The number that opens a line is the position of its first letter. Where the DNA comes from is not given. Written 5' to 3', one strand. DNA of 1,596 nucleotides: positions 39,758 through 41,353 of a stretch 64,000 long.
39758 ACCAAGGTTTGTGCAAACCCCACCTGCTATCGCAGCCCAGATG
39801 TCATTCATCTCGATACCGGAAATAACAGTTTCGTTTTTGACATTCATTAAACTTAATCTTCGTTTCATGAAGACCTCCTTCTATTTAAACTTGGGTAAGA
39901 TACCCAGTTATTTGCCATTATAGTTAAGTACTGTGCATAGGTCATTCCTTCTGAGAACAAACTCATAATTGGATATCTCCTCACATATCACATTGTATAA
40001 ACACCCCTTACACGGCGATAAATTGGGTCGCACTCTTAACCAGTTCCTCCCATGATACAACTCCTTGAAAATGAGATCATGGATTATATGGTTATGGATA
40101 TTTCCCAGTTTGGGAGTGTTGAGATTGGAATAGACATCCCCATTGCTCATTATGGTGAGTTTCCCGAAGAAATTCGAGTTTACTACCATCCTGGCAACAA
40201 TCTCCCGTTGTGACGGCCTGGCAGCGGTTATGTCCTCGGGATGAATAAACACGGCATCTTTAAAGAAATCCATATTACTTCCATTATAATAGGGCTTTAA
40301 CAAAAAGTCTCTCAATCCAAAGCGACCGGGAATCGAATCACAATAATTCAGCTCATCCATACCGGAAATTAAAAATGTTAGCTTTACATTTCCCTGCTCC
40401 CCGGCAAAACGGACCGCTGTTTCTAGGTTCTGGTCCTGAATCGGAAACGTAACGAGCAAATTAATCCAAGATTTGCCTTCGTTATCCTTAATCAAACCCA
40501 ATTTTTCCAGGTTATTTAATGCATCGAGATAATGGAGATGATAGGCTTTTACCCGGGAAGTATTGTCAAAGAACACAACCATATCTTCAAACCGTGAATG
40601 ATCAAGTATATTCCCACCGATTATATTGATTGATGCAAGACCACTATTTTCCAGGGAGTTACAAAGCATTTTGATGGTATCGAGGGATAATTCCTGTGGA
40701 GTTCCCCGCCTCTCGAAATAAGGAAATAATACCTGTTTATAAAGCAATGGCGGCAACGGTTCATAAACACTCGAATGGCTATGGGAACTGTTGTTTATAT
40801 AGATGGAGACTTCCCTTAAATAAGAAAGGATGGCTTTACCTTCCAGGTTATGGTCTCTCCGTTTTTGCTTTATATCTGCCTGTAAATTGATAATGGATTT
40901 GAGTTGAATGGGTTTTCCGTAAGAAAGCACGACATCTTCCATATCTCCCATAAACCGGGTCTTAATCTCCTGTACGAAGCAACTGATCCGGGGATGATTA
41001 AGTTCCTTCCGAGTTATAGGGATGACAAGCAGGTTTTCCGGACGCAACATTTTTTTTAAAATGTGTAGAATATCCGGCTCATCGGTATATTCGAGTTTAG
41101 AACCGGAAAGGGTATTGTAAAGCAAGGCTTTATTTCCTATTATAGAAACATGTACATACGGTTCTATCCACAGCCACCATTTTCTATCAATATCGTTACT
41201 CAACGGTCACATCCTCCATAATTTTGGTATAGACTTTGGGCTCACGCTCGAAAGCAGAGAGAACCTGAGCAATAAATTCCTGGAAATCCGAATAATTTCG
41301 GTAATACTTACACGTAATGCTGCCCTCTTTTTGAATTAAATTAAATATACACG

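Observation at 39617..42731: GG-Bacteroidales-type RiPP cluster with a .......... core and no adjacent leader peptidase or exporter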

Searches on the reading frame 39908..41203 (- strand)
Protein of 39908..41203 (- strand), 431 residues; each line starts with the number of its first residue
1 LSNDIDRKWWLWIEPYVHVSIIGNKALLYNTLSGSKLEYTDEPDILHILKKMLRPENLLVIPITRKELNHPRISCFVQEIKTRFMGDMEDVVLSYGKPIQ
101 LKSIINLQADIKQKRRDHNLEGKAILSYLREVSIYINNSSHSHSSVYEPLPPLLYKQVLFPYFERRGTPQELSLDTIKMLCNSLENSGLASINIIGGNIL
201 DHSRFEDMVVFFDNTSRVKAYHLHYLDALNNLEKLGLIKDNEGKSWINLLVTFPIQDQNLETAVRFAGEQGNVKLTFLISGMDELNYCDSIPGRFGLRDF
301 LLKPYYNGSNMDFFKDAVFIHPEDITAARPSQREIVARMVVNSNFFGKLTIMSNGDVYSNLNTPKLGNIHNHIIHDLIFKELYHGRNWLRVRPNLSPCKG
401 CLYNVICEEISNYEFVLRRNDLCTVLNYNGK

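Call 3: search_protein_families(library=ncbifam, proteins=[window:39908-41203:-], max_evalue=1)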
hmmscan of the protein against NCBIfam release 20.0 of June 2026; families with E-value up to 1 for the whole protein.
window:39908-41203:- (431 aa): 1 family
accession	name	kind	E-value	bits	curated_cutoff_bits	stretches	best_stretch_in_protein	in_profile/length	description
TIGR04150.1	pseudo_rSAM_GG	subfamily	7.4e-102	341.4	250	1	10-425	1-406/407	TIGR04150 pseudo-rSAM protein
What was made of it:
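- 39908..41203 (-): Partner protein ('pseudo-rSAM'), 431 aa. It is a radical-SAM paralog. The SAM-cluster triad is replaced by S140/S144/Y147, and GGE is replaced by GGN (G196-G197-N198). The C-terminal C398/C401/C407/C423 are retained. It is translationally coupled to the maturase through the 8-nt overlap. TIGR04150 scores 341.4 bits against a cut-off of 250 (call 3).
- On TIGR04150 pseudo-rSAM protein: The score is 341.4 bits, E=7e-102, over residues 10-425 (call 3).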

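Call 4: search_protein_families(library=pfam, proteins=[window:39908-41203:-], max_evalue=1)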
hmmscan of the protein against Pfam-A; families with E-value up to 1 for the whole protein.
window:39908-41203:- (431 aa): 0 families

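Call 48: search_solved_structures(query=window:39908-41203:-, max_evalue=1)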
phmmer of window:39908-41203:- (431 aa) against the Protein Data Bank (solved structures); distinct sequences matched with E-value up to 1: 1.
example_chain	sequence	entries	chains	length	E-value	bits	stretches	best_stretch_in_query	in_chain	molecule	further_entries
3lua_A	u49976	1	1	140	0.36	13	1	209-306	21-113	Response regulator receiver protein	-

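Call 57: find_homologous_proteins(query=window:39908-41203:-, max_evalue=1e-10)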
Query window:39908-41203:- (431 aa): 43 proteins with E <= 1e-10 among 3417 candidates.
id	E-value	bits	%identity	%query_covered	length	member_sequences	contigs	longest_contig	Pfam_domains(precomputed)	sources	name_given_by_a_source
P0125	1.6e-293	991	100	100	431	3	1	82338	-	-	-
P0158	3.1e-140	486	65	77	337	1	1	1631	-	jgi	-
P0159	7.9e-140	485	50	99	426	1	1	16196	-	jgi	jgi:pseudo-rSAM protein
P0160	6.2e-134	465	50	97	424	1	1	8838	-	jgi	jgi:pseudo-rSAM protein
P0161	8.1e-111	389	45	96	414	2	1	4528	-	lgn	-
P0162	2.6e-110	388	43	99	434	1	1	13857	-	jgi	jgi:pseudo-rSAM protein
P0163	2.7e-107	378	44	94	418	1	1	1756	-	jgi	jgi:pseudo-rSAM protein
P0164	1.4e-99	352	40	98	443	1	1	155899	-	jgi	jgi:pseudo-rSAM protein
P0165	2.7e-97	345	40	97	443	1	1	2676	-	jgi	-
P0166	1.4e-93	332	42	93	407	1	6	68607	-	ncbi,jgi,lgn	-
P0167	2.8e-84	302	36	99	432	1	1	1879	-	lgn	-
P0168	3.2e-82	295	35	97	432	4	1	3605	-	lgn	-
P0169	1.6e-80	289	34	96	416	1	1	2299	-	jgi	jgi:pseudo-rSAM protein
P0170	1.7e-79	286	33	100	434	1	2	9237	PF04055.28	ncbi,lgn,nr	ncbi:MAG: hypothetical protein QG657_2995 [Acidobacteriota bacterium]|nr:hypothetical protein [Acido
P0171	8.8e-79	284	35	97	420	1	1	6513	-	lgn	-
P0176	1.9e-68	250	33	96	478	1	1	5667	-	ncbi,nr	ncbi:MAG: TIGR04150 pseudo-rSAM protein [bacterium]|nr:TIGR04150 pseudo-rSAM protein [bacterium]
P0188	1.3e-46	178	28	98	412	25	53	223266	-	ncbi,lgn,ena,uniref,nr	ncbi:TIGR04150 pseudo-rSAM protein [Bacteroides stercorirosoris]|uniref:TIGR04150 pseudo-rSAM protei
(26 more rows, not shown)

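Call 67: predict_structure(alignment_id=A3)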
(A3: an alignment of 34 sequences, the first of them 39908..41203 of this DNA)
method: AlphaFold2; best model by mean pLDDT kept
length: 431 residues; sequences in the alignment: 34
mean_pLDDT: 90.2   pTM: 0.87
mean pLDDT of the five models: 90.2, 89.7, 89.6, 88.7, 88.5
residues with pLDDT >= 90: 321; 70-90: 76; 50-70: 28; < 50: 6
segments of 3 or more residues with pLDDT < 50: 428-431
pLDDT, mean of each block of 10 residues (from residue 1): 75 94 95 94 97 92 95 97 96 87 62 56 78 97 84 94 91 97 93 97 97 94 96 93 94 95 94 96 95 89 95 92 85 90 95 97 96 92 87 92 91 92 64 34
secondary structure, 60 per line:
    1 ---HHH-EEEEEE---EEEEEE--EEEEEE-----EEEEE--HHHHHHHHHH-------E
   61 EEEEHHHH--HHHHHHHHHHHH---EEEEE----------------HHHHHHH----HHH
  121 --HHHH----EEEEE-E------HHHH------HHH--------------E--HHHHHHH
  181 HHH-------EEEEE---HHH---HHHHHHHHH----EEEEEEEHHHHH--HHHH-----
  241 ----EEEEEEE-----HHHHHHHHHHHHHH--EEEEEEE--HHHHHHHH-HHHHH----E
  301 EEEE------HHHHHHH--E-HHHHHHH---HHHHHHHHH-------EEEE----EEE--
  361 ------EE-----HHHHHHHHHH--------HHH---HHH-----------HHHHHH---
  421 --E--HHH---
elements in order: E8-13 E17-22 E25-30 E36-40 H43-52 E60-64 H65-68 H71-82 E86-90 H107-113 H123-126 E131-135 H144-147 H174-183 E191-195 H205-213 E218-224 H225-229 H232-235 E245-251 H257-270 E273-279 H282-289 H291-295 E300-304 H311-317 H322-328 H332-340 E348-351 E356-358 H374-383 H412-417

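Call 71: fold_search(model_id=the predicted structure, library=pdb)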
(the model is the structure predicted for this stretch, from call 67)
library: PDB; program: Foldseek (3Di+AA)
matches with E <= 10: 869; with E <= 0.001: 14
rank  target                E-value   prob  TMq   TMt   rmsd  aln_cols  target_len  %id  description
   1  5v1q_A                1.1e-09  1.00  0.45  0.45  14.3       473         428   12  Crystal structure of Streptococcus suis SuiB (released 2017-08-30)
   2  5v1s_B                2.0e-09  1.00  0.44  0.45  14.7       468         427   13  Crystal structure of Streptococcus suis SuiB bound to S-adenosylmethionine (released 2017-08-30)
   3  5v1t_A                4.0e-09  1.00  0.47  0.47  15.1       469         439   13  Crystal structure of Streptococcus suis SuiB bound to precursor peptide SuiA (released 2017-08-30)
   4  5v1s_A                5.5e-09  1.00  0.45  0.46  14.2       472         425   12  Crystal structure of Streptococcus suis SuiB bound to S-adenosylmethionine (released 2017-08-30)
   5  5why_B                3.0e-06  1.00  0.44  0.45   9.7       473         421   11  Structural Insights into Thioether Bond Formation in the Biosynthesis of Sactipeptides (released 2017-07-26)
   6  6efn                  3.2e-06  1.00  0.39  0.43  14.2       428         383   13  Structure of a RiPP maturase, SkfB (released 2018-10-24)
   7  7vob                  8.8e-05  1.00  0.35  0.44   7.7       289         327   14  The crystal structure of a Radical SAM Enzyme BlsE involved in the Biosynthesis of Blasticidin S (released 2022-05-04)
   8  8wm2_A                1.6e-04  1.00  0.38  0.50   8.6       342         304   12  Crystal structure of AbmM (released 2024-10-09)
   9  2fb2_A                2.0e-04  1.00  0.37  0.48   8.6       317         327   12  Structure of the MoaA Arg17/266/268/Ala triple mutant (released 2006-05-09)
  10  8ai1_A                2.9e-04  1.00  0.35  0.46   8.6       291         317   10  Crystal structure of radical SAM epimerase EpeE from Bacillus subtilis with [4Fe-4S] clusters and S-adenosyl-L-homocys (released 2024-01-10)
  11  8ai3_A                4.0e-04  1.00  0.36  0.47   6.3       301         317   10  Crystal structure of radical SAM epimerase EpeE C223A mutant from Bacillus subtilis with [4Fe-4S] clusters and S-adeno (released 2024-01-10)
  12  8ai6_A                4.5e-04  1.00  0.36  0.46   6.4       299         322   10  Crystal structure of radical SAM epimerase EpeE D210A mutant from Bacillus subtilis with [4Fe-4S] clusters, S-adenosyl (released 2024-01-10)
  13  6c8v                  5.7e-04  1.00  0.40  0.53   7.9       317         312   10  X-ray structure of PqqE from Methylobacterium extorquens (released 2018-02-14)
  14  9dgw_B                5.7e-04  1.00  0.36  0.52   8.7       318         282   10  X-ray crystal structure of the Viperin-like enzyme from T. virens with bound CTP and SAM (released 2025-02-12)
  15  2fb2_B                1.3e-03  1.00  0.37  0.47   8.8       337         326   12  Structure of the MoaA Arg17/266/268/Ala triple mutant (released 2006-05-09)
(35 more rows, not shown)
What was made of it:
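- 39908..41203 (-): Its best PDB matches are SuiB, CteB and SkfB (calls 67, 71).
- Closest known: SuiB. Same: The alignment covers the N-terminal RRE-like domain, the barrel and the C-terminal Cys domain (call 71).
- The model matches SuiB, CteB and SkfB over about 470 columns, including the N-terminal domain (calls 67, 71).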
